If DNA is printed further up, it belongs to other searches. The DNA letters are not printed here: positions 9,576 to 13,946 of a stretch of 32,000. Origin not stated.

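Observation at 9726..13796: Unusual single-polypeptide architecture: HEXXH peptidase + full UvrD motif set + four-Cys PD-(D/E)XK nuclease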

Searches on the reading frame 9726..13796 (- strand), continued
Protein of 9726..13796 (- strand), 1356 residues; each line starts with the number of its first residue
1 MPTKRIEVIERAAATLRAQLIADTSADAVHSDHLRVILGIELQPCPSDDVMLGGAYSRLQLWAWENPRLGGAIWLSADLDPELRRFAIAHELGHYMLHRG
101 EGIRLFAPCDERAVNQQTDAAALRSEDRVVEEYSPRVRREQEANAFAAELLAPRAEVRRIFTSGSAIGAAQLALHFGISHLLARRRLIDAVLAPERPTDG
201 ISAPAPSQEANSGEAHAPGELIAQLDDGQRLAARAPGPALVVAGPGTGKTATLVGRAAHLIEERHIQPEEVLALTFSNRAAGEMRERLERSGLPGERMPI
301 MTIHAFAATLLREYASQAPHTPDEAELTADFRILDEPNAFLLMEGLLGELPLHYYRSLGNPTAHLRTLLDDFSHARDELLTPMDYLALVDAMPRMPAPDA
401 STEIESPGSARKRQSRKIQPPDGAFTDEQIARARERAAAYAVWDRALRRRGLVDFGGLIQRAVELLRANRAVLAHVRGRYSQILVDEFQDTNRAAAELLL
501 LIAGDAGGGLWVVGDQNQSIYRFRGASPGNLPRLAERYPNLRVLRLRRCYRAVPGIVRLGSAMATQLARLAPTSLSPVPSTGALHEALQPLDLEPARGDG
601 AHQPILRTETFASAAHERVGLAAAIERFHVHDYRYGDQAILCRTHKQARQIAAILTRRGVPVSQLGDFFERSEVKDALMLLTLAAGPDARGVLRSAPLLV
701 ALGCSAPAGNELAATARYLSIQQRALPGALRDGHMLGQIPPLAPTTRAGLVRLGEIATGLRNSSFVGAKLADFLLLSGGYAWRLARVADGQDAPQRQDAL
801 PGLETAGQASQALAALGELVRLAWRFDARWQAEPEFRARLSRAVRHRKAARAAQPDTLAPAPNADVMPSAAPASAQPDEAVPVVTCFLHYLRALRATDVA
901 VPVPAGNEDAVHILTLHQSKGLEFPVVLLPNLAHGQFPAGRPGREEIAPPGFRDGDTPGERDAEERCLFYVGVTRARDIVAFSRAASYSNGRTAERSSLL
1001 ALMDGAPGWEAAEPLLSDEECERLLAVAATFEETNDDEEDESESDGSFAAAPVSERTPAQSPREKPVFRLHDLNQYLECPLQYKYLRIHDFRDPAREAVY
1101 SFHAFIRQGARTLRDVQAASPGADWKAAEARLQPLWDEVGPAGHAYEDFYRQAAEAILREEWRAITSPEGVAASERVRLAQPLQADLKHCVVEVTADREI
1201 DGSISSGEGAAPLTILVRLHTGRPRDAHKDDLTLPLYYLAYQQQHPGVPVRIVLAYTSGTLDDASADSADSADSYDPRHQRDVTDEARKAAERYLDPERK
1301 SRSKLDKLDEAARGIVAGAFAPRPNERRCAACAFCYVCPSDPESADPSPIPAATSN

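Call 44: search_protein_families(library=ncbifam, proteins=[L001:7342-8001:+, L083:4095-4757:+, L084:4254-4973:+, L001:6420-7349:+, L083:3274-4098:+, L084:3385-4257:+], max_evalue=5)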
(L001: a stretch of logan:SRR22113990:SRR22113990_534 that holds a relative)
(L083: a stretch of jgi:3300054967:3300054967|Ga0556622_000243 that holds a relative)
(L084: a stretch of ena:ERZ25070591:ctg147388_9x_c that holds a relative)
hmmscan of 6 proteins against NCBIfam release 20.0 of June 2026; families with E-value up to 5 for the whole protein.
L001:7342-8001:+ (219 aa): 0 families

L083:4095-4757:+ (220 aa): 1 family
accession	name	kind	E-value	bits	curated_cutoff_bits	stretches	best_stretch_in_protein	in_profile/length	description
TIGR02612.1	mob_myst_A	hypoth_equivalog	0.14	12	122.6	1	114-160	37-82/150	mobile mystery protein A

L084:4254-4973:+ (239 aa): 0 families

L001:6420-7349:+ (309 aa): 54 families (the best 25 are shown)
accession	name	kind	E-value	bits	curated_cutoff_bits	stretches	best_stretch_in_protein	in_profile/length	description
TIGR02937.1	sigma70-ECF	superfamily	2.8e-13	49.8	42.9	1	129-299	18-163/165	sigma-70 family RNA polymerase sigma factor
TIGR02983.1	SigE-fam_strep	subfamily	3.6e-10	40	141.55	1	213-301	70-158/162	SigE family RNA polymerase sigma factor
NF053879.1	RNAPolSigSigVBac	equivalog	1e-06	28.5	190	1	232-305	90-159/160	RNA polymerase sigma factor SigV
NF009166.1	PRK12513.1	equivalog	1.9e-06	27.7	206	1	140-302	44-187/193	RNA polymerase sigma factor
NF007229.0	PRK09647.1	equivalog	7.7e-06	25.4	265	1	229-304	130-205/220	RNA polymerase sigma factor SigE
NF009172.0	PRK12519.1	subfamily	1.1e-05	25.1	222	1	235-303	123-191/194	RNA polymerase sigma factor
TIGR02980.1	SigBFG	subfamily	1.6e-05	24.7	234.35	1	210-299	135-224/227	SigB/SigF/SigG family RNA polymerase sigma factor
TIGR02999.1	Sig-70_X6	subfamily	3.5e-05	23.7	126.15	1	216-300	97-181/183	ECF-type sigma factor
TIGR02985.1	Sig70_bacteroi1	subfamily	0.00011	22.5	126.4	1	231-299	92-160/162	RNA polymerase sigma-70 factor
NF005644.0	PRK07408.1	subfamily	0.00017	21.3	261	1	242-298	194-250/258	RNA polymerase sigma factor SigF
NF007228.0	PRK09646.1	subfamily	0.00019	21.2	226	1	223-298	113-187/194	ECF RNA polymerase sigma factor SigK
NF008888.0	PRK11922.1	equivalog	0.00021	21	204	1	226-300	121-195/231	RNA polymerase sigma factor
NF004113.0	PRK05602.1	equivalog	0.00023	20.9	208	1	221-306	121-206/211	RNA polymerase sigma factor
TIGR02954.1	Sig70_famx3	hypoth_equivalog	0.00024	20.9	188.5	1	239-300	105-166/170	RNA polymerase sigma-70 factor, TIGR02954 family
TIGR02952.1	Sig70_famx2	equivalog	0.00031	20.7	206.45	1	234-298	103-167/170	ECF subfamily RNA polymerase sigma factor, BldN family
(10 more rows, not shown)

L083:3274-4098:+ (274 aa): 28 families (the best 25 are shown)
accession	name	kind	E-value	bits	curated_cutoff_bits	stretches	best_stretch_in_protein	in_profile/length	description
TIGR02937.1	sigma70-ECF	superfamily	4.6e-14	52.4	42.9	1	78-253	12-163/165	sigma-70 family RNA polymerase sigma factor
TIGR02980.1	SigBFG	subfamily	1.2e-06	28.4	234.35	1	161-247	131-219/227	SigB/SigF/SigG family RNA polymerase sigma factor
TIGR02985.1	Sig70_bacteroi1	subfamily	2.2e-06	28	126.4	1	72-252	6-159/162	RNA polymerase sigma-70 factor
NF005514.0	PRK07122.1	subfamily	2e-05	23.9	372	1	163-247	171-256/264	RNA polymerase sigma factor SigF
TIGR02989.1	Sig-70_gvs1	subfamily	3.8e-05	23.7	124.55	2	199-252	102-155/158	RNA polymerase sigma-70 factor, Rhodopirellula/Verrucomicrobium family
NF058625.1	sigma_PG0214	equivalog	5.1e-05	23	130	2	185-255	91-161/170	GFO_1088 family ECF-type sigma factor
NF007227.0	PRK09645.1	subfamily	0.00011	22.1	202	1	183-253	98-169/177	sigma-70 family RNA polymerase sigma factor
TIGR02983.1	SigE-fam_strep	subfamily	0.00038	20.4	141.55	1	180-254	83-157/162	SigE family RNA polymerase sigma factor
NF009172.0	PRK12519.1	subfamily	0.0012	18.4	222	1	183-255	117-189/194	RNA polymerase sigma factor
TIGR02885.1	spore_sigF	equivalog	0.0014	18.5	321.45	1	186-248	163-225/231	RNA polymerase sporulation sigma factor SigF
TIGR02997.1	Sig70-cyanoRpoD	subfamily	0.0017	17.7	384.5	1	132-248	172-295/298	RNA polymerase sigma factor, RpoD/SigA family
NF009165.0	PRK12512.1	equivalog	0.0019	17.8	198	2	183-245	111-169/184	RNA polymerase sigma factor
TIGR02959.1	SigZ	equivalog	0.0061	16.4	168.65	1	196-255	89-148/170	RNA polymerase sigma factor SigZ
NF007229.0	PRK09647.1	equivalog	0.0083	15.5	265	1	120-257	72-204/220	RNA polymerase sigma factor SigE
NF005644.0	PRK07408.1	subfamily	0.0089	15.7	261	1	139-252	133-250/258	RNA polymerase sigma factor SigF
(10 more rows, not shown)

L084:3385-4257:+ (290 aa): 2 families
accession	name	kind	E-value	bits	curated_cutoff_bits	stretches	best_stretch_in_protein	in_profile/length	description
TIGR02937.1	sigma70-ECF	superfamily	0.006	16.2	42.9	1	194-286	88-164/165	sigma-70 family RNA polymerase sigma factor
NF002761.0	PRK02821.1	equivalog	0.098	12.6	106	0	131-185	24-75/77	RNA-binding protein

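Call 48: find_encoding_contigs(protein=P0101, flank=6000, max_places=1)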
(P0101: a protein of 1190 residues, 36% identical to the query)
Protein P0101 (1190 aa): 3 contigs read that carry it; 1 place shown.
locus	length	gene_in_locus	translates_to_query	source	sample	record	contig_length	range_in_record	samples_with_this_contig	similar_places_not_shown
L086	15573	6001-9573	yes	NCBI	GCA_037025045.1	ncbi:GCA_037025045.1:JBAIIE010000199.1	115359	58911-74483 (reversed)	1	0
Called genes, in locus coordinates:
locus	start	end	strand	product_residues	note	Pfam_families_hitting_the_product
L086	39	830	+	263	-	PF00702:Hydrolase, PF13344:Hydrolase_6, PF13419:HAD_2 (weak), PF13242:Hydrolase_like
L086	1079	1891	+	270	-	-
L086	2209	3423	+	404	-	PF07730:HisKA_3, PF13581:HATPase_c_2 (faint), PF02518:HATPase_c (weak)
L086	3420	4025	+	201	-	PF00072:Response_reg, PF00196:GerE, PF08281:Sigma70_r4_2 (weak)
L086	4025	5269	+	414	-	PF07730:HisKA_3, PF02518:HATPase_c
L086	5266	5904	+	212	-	PF00072:Response_reg, PF00196:GerE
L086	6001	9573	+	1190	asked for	PF06114:Peptidase_M78, PF00580:UvrD-helicase, PF13245:AAA_19, PF13604:AAA_30 (faint), PF13361:UvrD_C, PF13538:UvrD_C_2 (faint), PF12705:PDDEXK_1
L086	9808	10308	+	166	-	PF08327:AHSA1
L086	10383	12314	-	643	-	PF00664:ABC_membrane, PF00005:ABC_tran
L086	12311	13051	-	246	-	PF02861:Clp_N, PF27540:Mb1296_C (weak)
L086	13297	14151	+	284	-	PF05175:MTS (weak), PF08241:Methyltransf_11 (weak), PF13649:Methyltransf_25 (weak)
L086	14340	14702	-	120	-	PF04756:OST3_OST6 (weak), PF00085:Thioredoxin, PF13098:Thioredoxin_2, PF13899:Thioredoxin_7 (weak)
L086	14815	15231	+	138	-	PF13411:MerR_1, PF00376:MerR, PF09278:MerR-DNA-bind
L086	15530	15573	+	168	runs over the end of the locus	PF05163:DinB, PF04978:MST, PF12867:DinB_2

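Call 49: find_encoding_contigs(protein=P0099, flank=6000, max_places=1)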
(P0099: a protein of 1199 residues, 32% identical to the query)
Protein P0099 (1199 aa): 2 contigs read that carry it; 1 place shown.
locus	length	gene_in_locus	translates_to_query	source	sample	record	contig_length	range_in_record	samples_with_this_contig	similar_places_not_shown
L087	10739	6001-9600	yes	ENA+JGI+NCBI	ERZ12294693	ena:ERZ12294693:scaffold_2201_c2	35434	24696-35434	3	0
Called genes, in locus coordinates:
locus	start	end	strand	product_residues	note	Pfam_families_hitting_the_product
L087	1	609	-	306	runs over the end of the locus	PF04705:TSNR_N (weak), PF22435:MRM3-like_sub_bind, PF22655:SpoU_sub_bind_like (weak), PF08032:SpoU_sub_bind, PF00588:SpoU_methylase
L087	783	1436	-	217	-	-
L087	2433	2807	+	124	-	-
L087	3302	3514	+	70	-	-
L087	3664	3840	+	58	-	-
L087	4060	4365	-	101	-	-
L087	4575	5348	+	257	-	PF04545:Sigma70_r4, PF08281:Sigma70_r4_2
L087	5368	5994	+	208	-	PF01381:HTH_3 (faint), PF20432:Xre-like-HTH (faint), PF13384:HTH_23 (faint)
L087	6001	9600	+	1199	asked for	PF06114:Peptidase_M78, PF00580:UvrD-helicase, PF13086:AAA_11 (weak), PF13245:AAA_19, PF13361:UvrD_C, PF13538:UvrD_C_2 (faint), PF12705:PDDEXK_1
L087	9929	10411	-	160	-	PF00514:Arm (faint), PF02985:HEAT (faint), PF13646:HEAT_2, PF03130:HEAT_PBS (faint), PF13646:HEAT_2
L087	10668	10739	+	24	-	?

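Call 53: find_encoding_contigs(protein=P0007, flank=6000, max_places=1)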
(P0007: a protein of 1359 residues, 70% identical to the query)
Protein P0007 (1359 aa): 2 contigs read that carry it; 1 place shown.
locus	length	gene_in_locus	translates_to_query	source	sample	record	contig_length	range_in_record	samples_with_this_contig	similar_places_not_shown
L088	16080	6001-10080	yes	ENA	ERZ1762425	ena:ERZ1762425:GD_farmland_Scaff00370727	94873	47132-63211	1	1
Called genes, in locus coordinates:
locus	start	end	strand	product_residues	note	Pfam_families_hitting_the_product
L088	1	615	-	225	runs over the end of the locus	PF00027:cNMP_binding, PF13545:HTH_Crp_2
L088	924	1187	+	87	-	PF10006:DUF2249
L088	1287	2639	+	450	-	-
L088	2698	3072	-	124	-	PF01883:FeS_assembly_P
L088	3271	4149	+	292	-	PF02567:PhzC-PhzF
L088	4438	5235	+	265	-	PF04545:Sigma70_r4 (weak)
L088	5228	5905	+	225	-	-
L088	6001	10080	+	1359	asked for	PF06114:Peptidase_M78 (weak), PF00580:UvrD-helicase, PF13245:AAA_19, PF13604:AAA_30 (faint), PF13361:UvrD_C, PF13538:UvrD_C_2 (faint), PF12705:PDDEXK_1 (weak)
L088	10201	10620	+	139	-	-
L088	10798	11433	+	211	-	-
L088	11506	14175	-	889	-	PF20437:LonC_helical, PF13654:AAA_32, PF20436:LonB_AAA-LID, PF05362:Lon_C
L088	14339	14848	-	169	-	-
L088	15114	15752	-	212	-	-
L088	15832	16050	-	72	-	-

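Call 54: find_encoding_contigs(protein=P0025, flank=6000, max_places=1)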
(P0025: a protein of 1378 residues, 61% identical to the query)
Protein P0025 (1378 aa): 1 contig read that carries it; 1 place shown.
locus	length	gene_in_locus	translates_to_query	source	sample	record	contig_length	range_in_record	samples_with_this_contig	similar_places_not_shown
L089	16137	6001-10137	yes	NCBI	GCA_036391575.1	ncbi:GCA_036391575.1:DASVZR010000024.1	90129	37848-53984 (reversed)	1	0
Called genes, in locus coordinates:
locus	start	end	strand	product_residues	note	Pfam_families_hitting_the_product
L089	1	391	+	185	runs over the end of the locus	PF08020:DUF1706, PF12867:DinB_2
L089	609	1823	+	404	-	PF07885:Ion_trans_2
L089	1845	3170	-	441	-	PF03600:CitMHS, PF02040:ArsB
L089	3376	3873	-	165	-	-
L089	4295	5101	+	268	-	PF04545:Sigma70_r4, PF08281:Sigma70_r4_2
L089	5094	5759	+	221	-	-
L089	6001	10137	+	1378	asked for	PF06114:Peptidase_M78, PF00580:UvrD-helicase, PF13086:AAA_11 (faint), PF13245:AAA_19, PF13604:AAA_30 (faint), PF13361:UvrD_C, PF13538:UvrD_C_2 (faint), PF12705:PDDEXK_1 (weak)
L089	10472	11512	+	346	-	PF08984:DUF1858, PF10609:ParA, PF01656:CbiA, PF09140:MipZ (faint), PF13614:AAA_31 (faint)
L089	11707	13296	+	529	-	PF04536:TPM_phosphatase, PF20990:DUF2207_C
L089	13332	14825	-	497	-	PF00171:Aldedh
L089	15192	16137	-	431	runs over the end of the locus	PF00202:Aminotran_3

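Call 55: find_encoding_contigs(protein=P0049, flank=6000, max_places=1)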
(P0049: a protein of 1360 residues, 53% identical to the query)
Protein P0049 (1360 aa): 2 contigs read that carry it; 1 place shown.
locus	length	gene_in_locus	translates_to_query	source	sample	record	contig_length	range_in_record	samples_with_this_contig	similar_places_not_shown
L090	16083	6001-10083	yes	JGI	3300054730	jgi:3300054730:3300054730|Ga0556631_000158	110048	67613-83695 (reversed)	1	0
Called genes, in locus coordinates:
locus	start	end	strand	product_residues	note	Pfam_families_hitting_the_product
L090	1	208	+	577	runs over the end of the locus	PF00069:Pkinase, PF07714:PK_Tyr_Ser-Thr, PF03109:ABC1 (faint)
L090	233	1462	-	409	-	PF00994:MoCF_biosynth, PF18146:CinA_KH, PF02464:CinA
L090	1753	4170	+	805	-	PF00317:Ribonuc_red_lgN, PF02867:Ribonuc_red_lgC, PF12637:TSCPD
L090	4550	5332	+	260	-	PF08281:Sigma70_r4_2 (weak)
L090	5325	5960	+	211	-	-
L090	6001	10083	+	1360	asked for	PF06114:Peptidase_M78, PF00580:UvrD-helicase, PF13086:AAA_11 (faint), PF13245:AAA_19, PF13604:AAA_30 (faint), PF13361:UvrD_C, PF13538:UvrD_C_2 (faint), PF12705:PDDEXK_1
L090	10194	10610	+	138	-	-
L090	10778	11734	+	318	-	PF01266:DAO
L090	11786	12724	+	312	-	PF04185:Phosphoesterase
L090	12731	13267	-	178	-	PF00583:Acetyltransf_1, PF13508:Acetyltransf_7, PF08445:FR47 (weak)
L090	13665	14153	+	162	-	-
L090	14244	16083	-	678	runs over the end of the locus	PF00009:GTP_EFTU, PF22042:EF-G_D2, PF03144:GTP_EFTU_D2, PF14492:EFG_III, PF03764:EFG_IV, PF00679:EFG_C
